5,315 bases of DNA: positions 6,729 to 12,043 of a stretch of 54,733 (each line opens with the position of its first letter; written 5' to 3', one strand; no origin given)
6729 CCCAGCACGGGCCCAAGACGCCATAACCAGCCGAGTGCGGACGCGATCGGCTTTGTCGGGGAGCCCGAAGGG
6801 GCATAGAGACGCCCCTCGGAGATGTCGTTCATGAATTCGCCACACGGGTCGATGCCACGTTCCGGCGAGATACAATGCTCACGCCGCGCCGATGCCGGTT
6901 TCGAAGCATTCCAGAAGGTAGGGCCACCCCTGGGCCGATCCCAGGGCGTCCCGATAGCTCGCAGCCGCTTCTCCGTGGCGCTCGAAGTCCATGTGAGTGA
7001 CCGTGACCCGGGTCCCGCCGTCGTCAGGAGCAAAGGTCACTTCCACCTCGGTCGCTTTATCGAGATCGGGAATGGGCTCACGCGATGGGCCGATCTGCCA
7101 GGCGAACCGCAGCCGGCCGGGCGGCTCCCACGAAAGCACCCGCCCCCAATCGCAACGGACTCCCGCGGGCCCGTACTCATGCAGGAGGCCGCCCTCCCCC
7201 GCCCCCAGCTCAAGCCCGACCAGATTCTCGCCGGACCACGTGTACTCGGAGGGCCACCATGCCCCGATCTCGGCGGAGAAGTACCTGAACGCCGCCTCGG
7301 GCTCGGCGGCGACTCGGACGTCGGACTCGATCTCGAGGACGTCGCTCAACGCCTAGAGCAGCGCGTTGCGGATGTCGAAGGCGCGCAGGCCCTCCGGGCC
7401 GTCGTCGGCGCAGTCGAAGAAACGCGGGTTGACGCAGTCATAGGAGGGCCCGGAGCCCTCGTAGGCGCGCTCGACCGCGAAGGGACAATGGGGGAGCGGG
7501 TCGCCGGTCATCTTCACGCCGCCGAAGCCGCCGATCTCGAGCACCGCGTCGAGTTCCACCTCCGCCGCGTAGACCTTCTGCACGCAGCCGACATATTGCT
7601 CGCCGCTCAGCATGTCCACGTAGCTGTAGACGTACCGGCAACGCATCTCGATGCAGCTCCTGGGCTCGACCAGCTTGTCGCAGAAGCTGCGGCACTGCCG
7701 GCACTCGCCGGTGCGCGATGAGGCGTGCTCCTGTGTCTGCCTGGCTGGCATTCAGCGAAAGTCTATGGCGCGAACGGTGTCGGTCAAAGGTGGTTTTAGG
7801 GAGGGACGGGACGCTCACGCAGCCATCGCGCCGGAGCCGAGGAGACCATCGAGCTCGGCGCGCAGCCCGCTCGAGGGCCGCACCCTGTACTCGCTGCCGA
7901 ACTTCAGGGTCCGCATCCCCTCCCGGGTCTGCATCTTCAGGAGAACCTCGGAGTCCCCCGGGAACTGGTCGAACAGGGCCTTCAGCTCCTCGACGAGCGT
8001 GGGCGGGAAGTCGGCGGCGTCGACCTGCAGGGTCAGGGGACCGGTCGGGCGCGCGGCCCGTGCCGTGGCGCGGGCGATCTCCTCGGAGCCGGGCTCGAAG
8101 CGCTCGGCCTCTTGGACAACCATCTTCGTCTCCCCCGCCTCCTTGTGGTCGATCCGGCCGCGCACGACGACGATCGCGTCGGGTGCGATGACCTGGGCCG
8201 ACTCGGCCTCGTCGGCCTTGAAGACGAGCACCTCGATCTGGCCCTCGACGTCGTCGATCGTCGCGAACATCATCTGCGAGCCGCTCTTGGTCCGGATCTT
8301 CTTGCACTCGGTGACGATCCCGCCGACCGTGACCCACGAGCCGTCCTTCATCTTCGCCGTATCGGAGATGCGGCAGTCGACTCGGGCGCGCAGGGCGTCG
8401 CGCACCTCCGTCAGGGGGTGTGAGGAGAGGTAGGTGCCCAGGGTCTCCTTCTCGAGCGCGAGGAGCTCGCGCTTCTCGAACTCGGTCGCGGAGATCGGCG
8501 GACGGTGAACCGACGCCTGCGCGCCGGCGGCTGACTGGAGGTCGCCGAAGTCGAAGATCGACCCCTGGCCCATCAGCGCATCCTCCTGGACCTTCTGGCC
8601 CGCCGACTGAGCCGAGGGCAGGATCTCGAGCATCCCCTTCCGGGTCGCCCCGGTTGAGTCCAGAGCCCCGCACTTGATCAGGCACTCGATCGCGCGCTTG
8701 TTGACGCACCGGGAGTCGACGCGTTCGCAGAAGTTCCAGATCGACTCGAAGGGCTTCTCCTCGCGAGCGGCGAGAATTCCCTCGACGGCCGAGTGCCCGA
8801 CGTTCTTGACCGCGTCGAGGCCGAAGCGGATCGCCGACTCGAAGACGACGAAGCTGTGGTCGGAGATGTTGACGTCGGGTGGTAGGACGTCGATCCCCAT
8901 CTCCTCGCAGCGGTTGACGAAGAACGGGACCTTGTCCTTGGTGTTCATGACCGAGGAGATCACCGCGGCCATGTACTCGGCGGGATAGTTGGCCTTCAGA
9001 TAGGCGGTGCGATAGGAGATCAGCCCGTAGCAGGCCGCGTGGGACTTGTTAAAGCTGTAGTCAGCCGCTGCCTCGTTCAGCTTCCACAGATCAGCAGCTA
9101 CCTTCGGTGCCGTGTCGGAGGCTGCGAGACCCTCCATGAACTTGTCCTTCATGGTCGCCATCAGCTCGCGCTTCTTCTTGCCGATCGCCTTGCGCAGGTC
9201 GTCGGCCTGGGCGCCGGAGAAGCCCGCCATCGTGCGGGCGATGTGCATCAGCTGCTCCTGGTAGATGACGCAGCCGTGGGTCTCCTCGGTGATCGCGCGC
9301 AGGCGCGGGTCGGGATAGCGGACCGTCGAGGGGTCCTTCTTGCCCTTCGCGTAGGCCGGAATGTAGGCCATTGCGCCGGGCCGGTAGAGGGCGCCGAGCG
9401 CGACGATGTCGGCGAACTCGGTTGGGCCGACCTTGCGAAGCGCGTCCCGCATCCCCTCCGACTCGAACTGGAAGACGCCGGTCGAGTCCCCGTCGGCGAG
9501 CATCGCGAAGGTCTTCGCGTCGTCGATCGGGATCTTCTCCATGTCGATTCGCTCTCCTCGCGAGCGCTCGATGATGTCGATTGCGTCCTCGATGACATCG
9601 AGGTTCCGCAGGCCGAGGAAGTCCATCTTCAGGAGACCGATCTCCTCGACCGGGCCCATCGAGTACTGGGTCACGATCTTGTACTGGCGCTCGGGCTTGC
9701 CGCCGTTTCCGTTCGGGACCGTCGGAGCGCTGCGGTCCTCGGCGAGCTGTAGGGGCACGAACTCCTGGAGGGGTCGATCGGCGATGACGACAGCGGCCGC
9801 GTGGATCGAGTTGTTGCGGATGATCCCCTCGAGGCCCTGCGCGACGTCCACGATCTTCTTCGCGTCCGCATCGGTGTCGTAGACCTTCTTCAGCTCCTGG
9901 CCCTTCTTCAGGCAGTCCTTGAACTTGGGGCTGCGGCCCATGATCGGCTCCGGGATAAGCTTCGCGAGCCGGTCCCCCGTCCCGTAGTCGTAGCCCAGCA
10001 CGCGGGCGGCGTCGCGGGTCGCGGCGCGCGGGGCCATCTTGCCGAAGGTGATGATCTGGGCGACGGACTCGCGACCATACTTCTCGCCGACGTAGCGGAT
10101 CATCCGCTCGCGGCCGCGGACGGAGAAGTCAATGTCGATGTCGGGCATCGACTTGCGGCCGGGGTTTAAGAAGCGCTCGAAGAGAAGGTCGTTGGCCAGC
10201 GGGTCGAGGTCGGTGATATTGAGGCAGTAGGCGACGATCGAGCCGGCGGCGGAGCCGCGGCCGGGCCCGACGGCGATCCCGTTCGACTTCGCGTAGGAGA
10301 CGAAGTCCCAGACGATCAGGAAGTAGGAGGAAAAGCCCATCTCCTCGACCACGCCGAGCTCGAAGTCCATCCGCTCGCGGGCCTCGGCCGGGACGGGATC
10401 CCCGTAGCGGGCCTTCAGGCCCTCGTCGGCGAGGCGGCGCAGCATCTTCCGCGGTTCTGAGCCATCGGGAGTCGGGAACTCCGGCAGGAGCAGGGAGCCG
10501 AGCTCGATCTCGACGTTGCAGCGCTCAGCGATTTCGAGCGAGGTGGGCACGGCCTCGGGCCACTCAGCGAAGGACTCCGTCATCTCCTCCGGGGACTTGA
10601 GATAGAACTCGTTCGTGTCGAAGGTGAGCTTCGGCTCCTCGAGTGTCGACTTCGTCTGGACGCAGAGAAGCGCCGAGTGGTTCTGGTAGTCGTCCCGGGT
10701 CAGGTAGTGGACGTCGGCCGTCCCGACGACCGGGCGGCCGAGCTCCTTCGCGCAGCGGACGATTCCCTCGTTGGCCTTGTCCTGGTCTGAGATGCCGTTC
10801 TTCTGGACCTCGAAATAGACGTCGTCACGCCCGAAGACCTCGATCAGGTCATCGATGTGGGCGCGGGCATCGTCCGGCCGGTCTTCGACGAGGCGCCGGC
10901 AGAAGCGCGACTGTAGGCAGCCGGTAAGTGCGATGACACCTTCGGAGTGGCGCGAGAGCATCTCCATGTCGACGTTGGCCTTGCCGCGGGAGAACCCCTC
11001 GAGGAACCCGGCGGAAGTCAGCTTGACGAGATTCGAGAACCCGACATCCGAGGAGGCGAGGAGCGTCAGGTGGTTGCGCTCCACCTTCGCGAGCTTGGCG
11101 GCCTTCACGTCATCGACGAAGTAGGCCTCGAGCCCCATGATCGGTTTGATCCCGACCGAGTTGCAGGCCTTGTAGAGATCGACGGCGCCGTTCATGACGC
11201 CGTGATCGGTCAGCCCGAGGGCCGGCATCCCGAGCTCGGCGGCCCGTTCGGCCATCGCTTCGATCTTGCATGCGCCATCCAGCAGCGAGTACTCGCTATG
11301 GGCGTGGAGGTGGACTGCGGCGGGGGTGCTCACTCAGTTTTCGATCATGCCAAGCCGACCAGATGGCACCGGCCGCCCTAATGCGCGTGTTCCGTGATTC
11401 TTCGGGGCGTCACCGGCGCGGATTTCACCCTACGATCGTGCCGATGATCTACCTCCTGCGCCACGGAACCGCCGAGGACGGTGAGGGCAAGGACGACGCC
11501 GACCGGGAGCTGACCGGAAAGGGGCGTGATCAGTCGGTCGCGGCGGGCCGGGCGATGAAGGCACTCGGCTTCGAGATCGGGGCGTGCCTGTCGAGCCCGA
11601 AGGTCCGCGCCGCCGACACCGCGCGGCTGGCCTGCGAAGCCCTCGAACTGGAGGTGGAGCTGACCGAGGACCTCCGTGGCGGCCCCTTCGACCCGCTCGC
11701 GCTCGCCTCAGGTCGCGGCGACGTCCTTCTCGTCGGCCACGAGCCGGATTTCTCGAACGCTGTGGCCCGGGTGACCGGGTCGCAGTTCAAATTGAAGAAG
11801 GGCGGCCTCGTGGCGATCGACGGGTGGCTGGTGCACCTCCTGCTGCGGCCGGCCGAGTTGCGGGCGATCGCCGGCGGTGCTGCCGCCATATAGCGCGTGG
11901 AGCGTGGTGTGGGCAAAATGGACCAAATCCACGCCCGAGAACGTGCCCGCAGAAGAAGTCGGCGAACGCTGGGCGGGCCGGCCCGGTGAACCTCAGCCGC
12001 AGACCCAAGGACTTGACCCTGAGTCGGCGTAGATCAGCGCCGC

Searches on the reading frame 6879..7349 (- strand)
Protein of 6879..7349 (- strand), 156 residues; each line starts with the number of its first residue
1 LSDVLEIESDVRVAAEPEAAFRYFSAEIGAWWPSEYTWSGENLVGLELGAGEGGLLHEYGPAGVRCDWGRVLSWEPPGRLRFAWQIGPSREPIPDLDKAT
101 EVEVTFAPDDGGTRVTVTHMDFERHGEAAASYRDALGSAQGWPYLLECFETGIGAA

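Call 24: search_protein_families(library=pfam, proteins=[window:6879-7349:-], max_evalue=0.001)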
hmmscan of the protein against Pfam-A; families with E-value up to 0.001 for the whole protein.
window:6879-7349:- (156 aa): 2 families
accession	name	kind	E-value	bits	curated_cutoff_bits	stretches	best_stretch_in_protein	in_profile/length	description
PF08327.17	AHSA1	-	3.8e-10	40.5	22.1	1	17-147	4-118/125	Activator of Hsp90 ATPase homolog 1-like protein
PF10604.15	Polyketide_cyc2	-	1.4e-06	29.1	27.4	1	6-124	3-110/142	Polyketide cyclase / dehydrase and lipid transport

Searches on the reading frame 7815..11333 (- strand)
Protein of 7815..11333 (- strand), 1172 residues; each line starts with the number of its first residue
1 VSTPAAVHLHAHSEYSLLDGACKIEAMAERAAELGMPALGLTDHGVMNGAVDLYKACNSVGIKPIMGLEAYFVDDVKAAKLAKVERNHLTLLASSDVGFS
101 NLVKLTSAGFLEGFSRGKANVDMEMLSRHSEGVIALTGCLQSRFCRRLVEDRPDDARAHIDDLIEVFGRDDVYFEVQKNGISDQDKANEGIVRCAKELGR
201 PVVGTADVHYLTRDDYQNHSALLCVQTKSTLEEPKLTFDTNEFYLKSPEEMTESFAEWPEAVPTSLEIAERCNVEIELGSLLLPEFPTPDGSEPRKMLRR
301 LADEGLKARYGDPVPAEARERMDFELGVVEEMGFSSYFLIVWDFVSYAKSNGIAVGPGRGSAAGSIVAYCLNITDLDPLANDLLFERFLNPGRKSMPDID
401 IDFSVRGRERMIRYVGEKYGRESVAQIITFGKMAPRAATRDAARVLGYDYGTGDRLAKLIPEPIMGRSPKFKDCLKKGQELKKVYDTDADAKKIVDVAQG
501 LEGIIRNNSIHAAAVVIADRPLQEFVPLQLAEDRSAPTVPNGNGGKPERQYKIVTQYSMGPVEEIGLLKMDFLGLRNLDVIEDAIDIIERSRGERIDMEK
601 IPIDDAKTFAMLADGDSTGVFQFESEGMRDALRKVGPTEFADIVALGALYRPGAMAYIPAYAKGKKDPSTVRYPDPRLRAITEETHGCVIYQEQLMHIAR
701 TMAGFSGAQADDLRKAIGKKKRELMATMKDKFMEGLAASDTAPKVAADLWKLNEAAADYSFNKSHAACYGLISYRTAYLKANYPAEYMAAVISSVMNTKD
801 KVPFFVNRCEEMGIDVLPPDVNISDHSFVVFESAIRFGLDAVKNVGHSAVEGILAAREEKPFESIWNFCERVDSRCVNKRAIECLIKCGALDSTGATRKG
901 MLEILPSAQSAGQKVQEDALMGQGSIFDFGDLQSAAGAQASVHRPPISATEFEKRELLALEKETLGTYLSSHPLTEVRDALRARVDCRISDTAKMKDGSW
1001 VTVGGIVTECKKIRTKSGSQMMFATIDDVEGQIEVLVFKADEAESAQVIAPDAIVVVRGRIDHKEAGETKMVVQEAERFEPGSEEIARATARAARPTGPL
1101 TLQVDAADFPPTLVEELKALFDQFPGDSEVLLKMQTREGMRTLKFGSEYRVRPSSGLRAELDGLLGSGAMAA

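Call 9: search_protein_families(library=pfam, proteins=[window:7815-11333:-], max_evalue=0.001)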
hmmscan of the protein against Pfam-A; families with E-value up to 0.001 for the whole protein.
window:7815-11333:- (1172 aa): 5 families
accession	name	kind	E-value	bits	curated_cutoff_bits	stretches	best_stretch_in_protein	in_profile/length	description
PF07733.18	DNA_pol3_alpha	-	1.5e-95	320.2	23.9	1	297-574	2-260/260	Bacterial DNA polymerase III alpha NTPase domain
PF17657.6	DNA_pol3_finger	-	7.5e-56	188.5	22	1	577-738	1-164/166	Bacterial DNA polymerase III alpha subunit finger domain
PF02811.25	PHP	-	1.6e-49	168.8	26.4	1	8-178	1-163/164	PHP domain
PF14579.12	HHH_6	-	3.1e-30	104.7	25.6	1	813-899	1-88/90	Helix-hairpin-helix motif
PF01336.31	tRNA_anti-codon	-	7e-11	42.4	27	1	1001-1077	1-73/75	OB-fold nucleic acid binding domain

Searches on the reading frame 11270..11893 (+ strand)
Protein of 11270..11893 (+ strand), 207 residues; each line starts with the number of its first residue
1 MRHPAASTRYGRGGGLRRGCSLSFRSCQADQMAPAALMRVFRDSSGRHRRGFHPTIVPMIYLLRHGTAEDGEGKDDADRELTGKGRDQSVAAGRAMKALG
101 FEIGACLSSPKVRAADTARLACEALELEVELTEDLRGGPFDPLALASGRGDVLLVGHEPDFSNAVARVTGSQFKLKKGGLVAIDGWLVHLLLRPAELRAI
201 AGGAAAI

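Call 9: search_protein_families(library=pfam, proteins=[window:11270-11893:+], max_evalue=0.001)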
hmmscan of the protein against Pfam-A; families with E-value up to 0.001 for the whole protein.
window:11270-11893:+ (207 aa): 1 family
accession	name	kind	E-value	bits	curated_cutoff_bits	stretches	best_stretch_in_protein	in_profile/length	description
PF00300.27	His_Phos_1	-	1.2e-12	48.4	21.7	1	60-136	1-78/194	Histidine phosphatase superfamily (branch 1)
